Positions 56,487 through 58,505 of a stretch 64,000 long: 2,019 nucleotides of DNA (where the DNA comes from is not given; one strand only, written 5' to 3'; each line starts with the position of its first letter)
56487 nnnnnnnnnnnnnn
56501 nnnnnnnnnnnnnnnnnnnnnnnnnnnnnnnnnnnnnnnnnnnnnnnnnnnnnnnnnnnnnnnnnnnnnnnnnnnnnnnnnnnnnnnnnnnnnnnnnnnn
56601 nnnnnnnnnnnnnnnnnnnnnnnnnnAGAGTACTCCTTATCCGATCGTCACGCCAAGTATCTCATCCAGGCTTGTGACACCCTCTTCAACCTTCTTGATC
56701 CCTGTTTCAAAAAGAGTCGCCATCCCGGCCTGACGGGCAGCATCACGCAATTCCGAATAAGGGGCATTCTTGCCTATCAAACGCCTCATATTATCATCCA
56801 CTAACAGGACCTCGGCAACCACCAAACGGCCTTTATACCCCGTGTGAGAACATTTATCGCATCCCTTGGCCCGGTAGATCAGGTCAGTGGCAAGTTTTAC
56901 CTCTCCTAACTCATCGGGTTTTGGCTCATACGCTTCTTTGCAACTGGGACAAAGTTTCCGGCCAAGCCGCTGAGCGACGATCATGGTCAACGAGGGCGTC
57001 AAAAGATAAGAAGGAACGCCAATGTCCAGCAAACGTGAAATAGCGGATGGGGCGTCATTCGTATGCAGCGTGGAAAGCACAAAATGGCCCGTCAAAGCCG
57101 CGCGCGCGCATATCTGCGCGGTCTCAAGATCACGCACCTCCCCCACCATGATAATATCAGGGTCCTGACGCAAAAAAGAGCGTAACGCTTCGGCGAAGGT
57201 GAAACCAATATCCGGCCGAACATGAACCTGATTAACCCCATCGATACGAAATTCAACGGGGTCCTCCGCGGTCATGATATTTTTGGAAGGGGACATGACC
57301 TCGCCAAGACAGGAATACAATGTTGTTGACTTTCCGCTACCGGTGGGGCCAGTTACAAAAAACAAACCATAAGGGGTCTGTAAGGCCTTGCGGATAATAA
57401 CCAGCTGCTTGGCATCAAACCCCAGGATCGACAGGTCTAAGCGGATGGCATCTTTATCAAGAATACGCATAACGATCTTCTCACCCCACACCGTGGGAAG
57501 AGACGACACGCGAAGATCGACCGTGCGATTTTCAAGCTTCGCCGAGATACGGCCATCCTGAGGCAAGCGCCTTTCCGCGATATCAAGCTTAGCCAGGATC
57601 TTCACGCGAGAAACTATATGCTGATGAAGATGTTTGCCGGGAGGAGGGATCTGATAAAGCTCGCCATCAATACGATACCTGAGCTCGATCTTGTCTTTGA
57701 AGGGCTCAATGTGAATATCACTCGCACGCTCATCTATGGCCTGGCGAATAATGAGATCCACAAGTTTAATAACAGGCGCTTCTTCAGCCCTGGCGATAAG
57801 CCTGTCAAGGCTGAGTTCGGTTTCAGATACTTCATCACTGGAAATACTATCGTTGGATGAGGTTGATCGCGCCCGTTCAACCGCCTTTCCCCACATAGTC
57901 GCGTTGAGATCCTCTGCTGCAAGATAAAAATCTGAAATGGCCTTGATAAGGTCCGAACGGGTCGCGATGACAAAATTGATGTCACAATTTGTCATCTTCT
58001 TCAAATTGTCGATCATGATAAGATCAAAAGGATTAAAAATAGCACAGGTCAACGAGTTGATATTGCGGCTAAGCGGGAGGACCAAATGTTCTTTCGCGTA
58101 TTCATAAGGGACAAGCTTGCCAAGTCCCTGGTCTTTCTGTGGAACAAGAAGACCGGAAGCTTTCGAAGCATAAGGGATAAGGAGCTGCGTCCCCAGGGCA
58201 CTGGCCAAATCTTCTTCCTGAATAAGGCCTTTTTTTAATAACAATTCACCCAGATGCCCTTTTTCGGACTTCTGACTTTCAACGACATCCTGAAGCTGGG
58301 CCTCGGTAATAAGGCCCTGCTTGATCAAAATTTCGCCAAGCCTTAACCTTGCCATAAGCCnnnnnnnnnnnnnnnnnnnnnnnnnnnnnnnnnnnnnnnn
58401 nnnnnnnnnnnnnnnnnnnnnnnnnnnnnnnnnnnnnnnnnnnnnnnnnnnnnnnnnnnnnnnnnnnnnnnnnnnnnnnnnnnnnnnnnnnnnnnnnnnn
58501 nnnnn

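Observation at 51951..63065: Complete T2SS / type IV pilus-like locus with seven tandem pilins and no peptidase or retraction ATPase in the window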

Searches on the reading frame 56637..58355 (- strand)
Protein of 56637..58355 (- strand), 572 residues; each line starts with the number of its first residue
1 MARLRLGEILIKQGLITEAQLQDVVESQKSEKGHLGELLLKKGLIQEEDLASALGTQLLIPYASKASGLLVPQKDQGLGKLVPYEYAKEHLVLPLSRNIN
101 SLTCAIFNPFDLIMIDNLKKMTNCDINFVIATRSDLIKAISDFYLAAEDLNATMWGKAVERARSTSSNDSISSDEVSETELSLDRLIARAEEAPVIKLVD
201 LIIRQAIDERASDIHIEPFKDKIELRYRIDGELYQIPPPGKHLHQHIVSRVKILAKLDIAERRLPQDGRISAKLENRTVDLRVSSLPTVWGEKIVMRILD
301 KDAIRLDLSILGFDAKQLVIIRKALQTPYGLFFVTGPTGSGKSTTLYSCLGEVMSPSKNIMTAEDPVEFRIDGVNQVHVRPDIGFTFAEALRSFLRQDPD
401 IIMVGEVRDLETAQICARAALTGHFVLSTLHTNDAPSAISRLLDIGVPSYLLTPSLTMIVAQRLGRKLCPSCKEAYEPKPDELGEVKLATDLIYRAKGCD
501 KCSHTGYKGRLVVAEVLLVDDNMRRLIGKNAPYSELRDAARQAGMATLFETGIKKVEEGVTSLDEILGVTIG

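Call 4: search_protein_families(library=pfam, proteins=[window:56637-58355:-], max_evalue=0.01)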
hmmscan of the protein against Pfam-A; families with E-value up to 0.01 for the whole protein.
window:56637-58355:- (572 aa): 3 families
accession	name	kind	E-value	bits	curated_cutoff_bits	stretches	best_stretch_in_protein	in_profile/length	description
PF00437.27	T2SSE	-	2e-137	458.2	24.9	1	190-567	3-369/370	Type II/IV secretion system protein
PF05157.20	MshEN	-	3.2e-14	53.1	23.1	1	79-147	18-87/90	MshEN domain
PF25199.1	nSTAND_NTPase5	-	0.0076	16.5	34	0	324-373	36-86/145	Novel STAND NTPase 5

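Call 6: search_protein_families(library=ncbifam, proteins=[window:56637-58355:-], max_evalue=0.01)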
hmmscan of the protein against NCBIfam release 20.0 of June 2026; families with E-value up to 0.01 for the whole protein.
window:56637-58355:- (572 aa): 22 families
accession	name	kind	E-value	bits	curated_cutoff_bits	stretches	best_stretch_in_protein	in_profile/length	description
TIGR02538.1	type_IV_pilB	equivalog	7.3e-188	625.7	675.65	1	6-570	2-562/564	type IV-A pilus assembly ATPase PilB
TIGR02533.1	type_II_gspE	equivalog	1.1e-176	588.3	630.25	1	81-570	3-486/486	type II secretion system ATPase GspE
NF053534.1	T4PilAsmATPsTfpB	equivalog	8.6e-136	453.7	850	1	10-570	16-582/584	type IV pilus assembly ATPase TfpB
NF007755.0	PRK10436.1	equivalog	3.9e-135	451.1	617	1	90-569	17-458/465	type II secretion system protein GspE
NF041000.1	ATPase_ComGA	equivalog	1.2e-73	247.4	300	1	202-464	3-264/267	competence type IV pilus ATPase ComGA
TIGR01420.1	pilT_fam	subfamily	1.5e-46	159.2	319.1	1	201-445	4-242/343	PilT/PilU family type 4a pilus ATPase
TIGR02525.1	plasmid_TraJ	equivalog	1.8e-25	89.7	368.3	1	323-445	143-272/372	plasmid transfer ATPase TraJ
TIGR02524.1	dot_icm_DotB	equivalog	1e-19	71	463.3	1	323-443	128-257/358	Dot/Icm type IV secretion system ATPase DotB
NF008411.1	PRK11234.1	equivalog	7.5e-16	57.7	1170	1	5-205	483-679/723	cyclic di-3',5'-guanylate-activated glycosyltransferase NfrB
NF058587.1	archaellum_moto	equivalog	1.3e-15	57.1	550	1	332-443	278-394/527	archaellum flagellar ATPase motor FlaI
NF053729.1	c-di-GMP_motif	domain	4.2e-15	55.3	38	1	5-57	1-53/53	cyclic di-GMP-binding domain-containing protein, MshE-related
TIGR02782.1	TrbB_P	equivalog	1.1e-13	51.2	304.55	1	316-442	124-252/303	P-type conjugative transfer ATPase TrbB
NF010407.0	PRK13833.1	subfamily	1.9e-13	50.5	499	1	315-443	131-260/323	conjugal transfer protein TrbB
NF012033.0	PRK15489.1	equivalog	1.4e-12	46.6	537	1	2-141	489-624/703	glycosyl transferase family protein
NF010469.0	PRK13894.1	subfamily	2.4e-11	43.5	508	1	316-442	137-264/320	conjugal transfer ATPase TrbB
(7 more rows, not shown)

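Call 8: find_encoding_contigs(protein=window:56637-58355:-, flank=10000, max_places=6)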
Protein window:56637-58355:- (572 aa): 18 contigs read that carry it; 4 places shown.
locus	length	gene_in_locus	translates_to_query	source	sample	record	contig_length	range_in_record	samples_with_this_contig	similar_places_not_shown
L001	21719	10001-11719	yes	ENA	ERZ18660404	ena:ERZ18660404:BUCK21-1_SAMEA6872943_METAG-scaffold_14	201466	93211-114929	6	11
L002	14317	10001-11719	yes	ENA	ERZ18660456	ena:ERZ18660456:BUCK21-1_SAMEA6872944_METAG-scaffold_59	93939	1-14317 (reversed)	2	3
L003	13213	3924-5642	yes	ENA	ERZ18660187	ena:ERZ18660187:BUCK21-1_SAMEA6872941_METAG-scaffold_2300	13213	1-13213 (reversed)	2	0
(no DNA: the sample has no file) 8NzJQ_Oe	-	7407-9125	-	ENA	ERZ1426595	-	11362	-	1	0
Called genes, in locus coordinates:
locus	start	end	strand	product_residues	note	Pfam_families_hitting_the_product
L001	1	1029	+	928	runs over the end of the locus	PF00005:ABC_tran (faint), PF02463:SMC_N (faint), PF03193:RsgA_GTPase (faint), PF13191:AAA_16 (faint), PF13401:AAA_22 (faint), PF13555:AAA_29 (faint), PF17760:UvrA_inter, PF17755:UvrA_DNA-bind, +1 more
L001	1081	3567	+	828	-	PF09976:TPR_21 (weak), PF13424:TPR_12 (weak), PF13432:TPR_16 (weak), PF07719:TPR_2 (weak), PF13174:TPR_6, PF13432:TPR_16, PF13424:TPR_12 (weak), PF13432:TPR_16, +25 more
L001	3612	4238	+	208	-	PF01618:MotA_ExbB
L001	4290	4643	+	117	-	PF02472:ExbD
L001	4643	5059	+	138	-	-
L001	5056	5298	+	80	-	-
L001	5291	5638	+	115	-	-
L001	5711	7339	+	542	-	PF11104:PilM_2 (weak)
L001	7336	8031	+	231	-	-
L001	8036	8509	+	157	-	PF16537:T2SSB (weak)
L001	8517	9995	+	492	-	PF03958:Secretin_N, PF00263:Secretin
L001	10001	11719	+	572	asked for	PF05157:MshEN, PF00437:T2SSE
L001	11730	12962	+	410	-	PF00482:T2SSF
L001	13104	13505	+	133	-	-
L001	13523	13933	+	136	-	PF07963:N_methyl (weak)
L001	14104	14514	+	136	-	PF07963:N_methyl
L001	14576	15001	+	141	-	PF07963:N_methyl (weak)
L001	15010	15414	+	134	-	PF07963:N_methyl (weak)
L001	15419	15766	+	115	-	-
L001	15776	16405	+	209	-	-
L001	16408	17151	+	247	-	PF20260:PUA_4, PF04452:Methyltrans_RNA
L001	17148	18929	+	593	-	PF13432:TPR_16 (faint)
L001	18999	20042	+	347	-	PF00154:RecA_N, PF08423:Rad51, PF06745:ATPase (faint), PF27531:MT3502_N (weak), PF21096:RecA_C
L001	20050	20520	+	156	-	PF21982:RecX_HTH1, PF02631:RecX_HTH2, PF21981:RecX_HTH3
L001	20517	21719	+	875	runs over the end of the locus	PF01411:tRNA-synt_2c, PF07973:tRNA_SAD, PF02272:DHHA1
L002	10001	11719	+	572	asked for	PF05157:MshEN, PF00437:T2SSE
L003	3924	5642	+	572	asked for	PF05157:MshEN, PF00437:T2SSE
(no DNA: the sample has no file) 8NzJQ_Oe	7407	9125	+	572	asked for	PF05157:MshEN, PF00437:T2SSE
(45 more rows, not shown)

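Call 38: search_solved_structures(query=window:56637-58355:-, max_evalue=1e-20)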
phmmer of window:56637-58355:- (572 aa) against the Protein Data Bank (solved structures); distinct sequences matched with E-value up to 1e-20: 20.
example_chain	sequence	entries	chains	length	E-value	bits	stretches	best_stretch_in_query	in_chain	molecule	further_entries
6olj_C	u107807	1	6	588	1e-146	493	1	3-571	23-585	Type IV pilus biogenesis ATPase PilB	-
5tsg_B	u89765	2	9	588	1.3e-146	492.6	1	3-571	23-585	Type IV pilus biogenesis ATPase PilB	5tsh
3jc8_Ba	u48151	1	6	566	7.4e-146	490.1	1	5-570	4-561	Type IV-A pilus assembly ATPase PilB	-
5zfr_A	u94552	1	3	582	2.7e-143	481.7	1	3-571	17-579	Type IV pilus biogenesis ATPase PilB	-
6f8l_G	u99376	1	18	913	3.6e-129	435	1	5-571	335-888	Type IV pilus assembly protein PilF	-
1p9r_A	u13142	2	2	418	3.2e-122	412.1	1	184-567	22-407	General secretion pathway protein E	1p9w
4kss_A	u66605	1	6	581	3.9e-122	411.8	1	185-570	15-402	Type II secretion system protein E, hemolysin-coregulated protein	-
4ksr_A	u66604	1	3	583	4.1e-122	411.8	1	185-570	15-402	Type II secretion system protein E, Hemolysin-coregulated protein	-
4pht_A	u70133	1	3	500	8.5e-120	404.1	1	179-570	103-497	General secretory pathway protein E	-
5oiu_A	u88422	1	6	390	1.7e-107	363.5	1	191-571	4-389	Type IV pilus assembly protein PilF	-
5it5_F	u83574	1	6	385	5.2e-107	361.9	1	197-571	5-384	ATP binding motif-containing protein PilF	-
6ejf_A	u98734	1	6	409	6.4e-107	361.6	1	197-571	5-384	Type IV pilus assembly protein PilF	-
8dze_A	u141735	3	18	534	1.9e-35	125.7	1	193-530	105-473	BfpD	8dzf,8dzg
2ewv_A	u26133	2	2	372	4.9e-31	111.2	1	195-446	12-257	twitching motility protein PilT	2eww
2gsz_A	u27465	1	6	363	1.1e-30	110.1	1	307-446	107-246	twitching motility protein PilT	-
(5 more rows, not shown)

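Call 43: search_protein_families(library=ncbifam, proteins=[L001:3612-4238:+, L001:4290-4643:+, L001:4643-5059:+, L001:5056-5298:+, L001:1081-3567:+], max_evalue=0.01)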
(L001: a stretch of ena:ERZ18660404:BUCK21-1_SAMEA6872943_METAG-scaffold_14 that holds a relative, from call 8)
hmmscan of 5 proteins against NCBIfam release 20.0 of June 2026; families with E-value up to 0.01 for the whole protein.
L001:3612-4238:+ (208 aa): 5 families
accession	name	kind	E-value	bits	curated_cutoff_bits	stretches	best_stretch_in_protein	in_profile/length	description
TIGR02796.1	tolQ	equivalog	4.3e-24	85.5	221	1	7-197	18-216/216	protein TolQ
TIGR02797.1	exbB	equivalog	8.9e-15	55.1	206.2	1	9-183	30-197/211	tonB-system energizer ExbB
NF008066.0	PRK10801.1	equivalog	6.7e-13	48.7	403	1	43-192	69-210/230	Tol-Pal system protein TolQ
NF007722.0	PRK10414.1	equivalog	1.8e-09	37.4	402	1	8-177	29-202/244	tol-pal system-associated acyl-CoA thioesterase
TIGR02805.1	exbB2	equivalog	5.7e-08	33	135.35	1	96-180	50-130/138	TonB-system energizer ExbB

L001:4290-4643:+ (117 aa): 5 families
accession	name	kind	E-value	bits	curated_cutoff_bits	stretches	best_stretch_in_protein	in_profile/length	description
TIGR02804.1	ExbD_2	equivalog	7.3e-10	39.3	123.45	1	1-108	6-114/121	TonB system transport protein ExbD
TIGR02801.1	tolR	equivalog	1.6e-09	38.5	127.3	1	2-114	8-129/129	protein TolR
TIGR02803.1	ExbD_1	equivalog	3.6e-05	23.9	152.95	1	2-111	7-118/122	TonB system transport protein ExbD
NF008429.0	PRK11267.1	equivalog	0.00011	22.3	216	1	2-112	21-133/141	TonB system transport protein ExbD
NF004159.0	PRK05627.1-2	equivalog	0.00092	18.4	306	1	35-115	136-215/326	bifunctional riboflavin kinase/FAD synthetase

L001:4643-5059:+ (138 aa): 0 families

L001:5056-5298:+ (80 aa): 0 families

L001:1081-3567:+ (828 aa): 28 families (the best 25 are shown)
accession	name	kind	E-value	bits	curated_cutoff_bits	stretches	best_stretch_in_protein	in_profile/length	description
TIGR02795.1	tol_pal_ybgF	equivalog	2.8e-68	228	90.1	9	94-175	35-116/119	tol-pal system protein YbgF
NF040959.1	MamA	equivalog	1.1e-42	145.8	200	5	406-575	44-199/204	magnetosome protein MamA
TIGR03302.1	OM_YfiO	subfamily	1.8e-42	145.5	81.4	6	137-235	35-121/239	outer membrane protein assembly factor BamD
NF052312.1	T9SS_PorW_SprE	equivalog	1.6e-37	129.5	250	3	521-730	114-326/716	type IX secretion system periplasmic lipoprotein PorW/SprE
TIGR02917.1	PEP_TPR_lipo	equivalog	3.4e-37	127.8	312.2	5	551-800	501-732/899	XrtA/PEP-CTERM system TPR-repeat protein PrsT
NF008068.0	PRK10803.1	equivalog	1.1e-25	91.1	383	6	503-621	134-252/263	cell division protein CpoB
NF047507.1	TPR_BatC_Lepto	exception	3.7e-21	75.6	175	3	144-243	33-128/214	TPR repeat-containing protein BatC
NF008757.0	PRK11788.1-5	equivalog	6.9e-21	74.8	363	3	531-753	89-302/388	lipopolysaccharide assembly protein LapB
NF008756.0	PRK11788.1-4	equivalog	2e-18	66.6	474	3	406-652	42-278/389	lipopolysaccharide assembly protein LapB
TIGR02552.1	LcrH_SycD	equivalog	3.2e-17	62.5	104.8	2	136-241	19-118/136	SycD/LcrH family type III secretion system chaperone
NF008755.0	PRK11788.1-3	equivalog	1.4e-16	60.8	430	2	565-758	52-239/388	lipopolysaccharide assembly protein LapB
NF033920.0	C39_PA2778_fam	equivalog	6.2e-16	58.6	150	2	135-239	156-254/255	PA2778 family cysteine peptidase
NF052415.1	T3SS_chap_SctY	equivalog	9.7e-15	55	70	0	347-427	25-105/106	type III secretion apparatus assembly chaperone SctY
NF008753.0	PRK11788.1-1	equivalog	1.6e-12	47.3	395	1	519-725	43-245/389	lipopolysaccharide assembly protein LapB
TIGR02521.1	type_IV_pilW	equivalog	1.3e-11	44.5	154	1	549-738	31-213/234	type IV pilus biogenesis/stability protein PilW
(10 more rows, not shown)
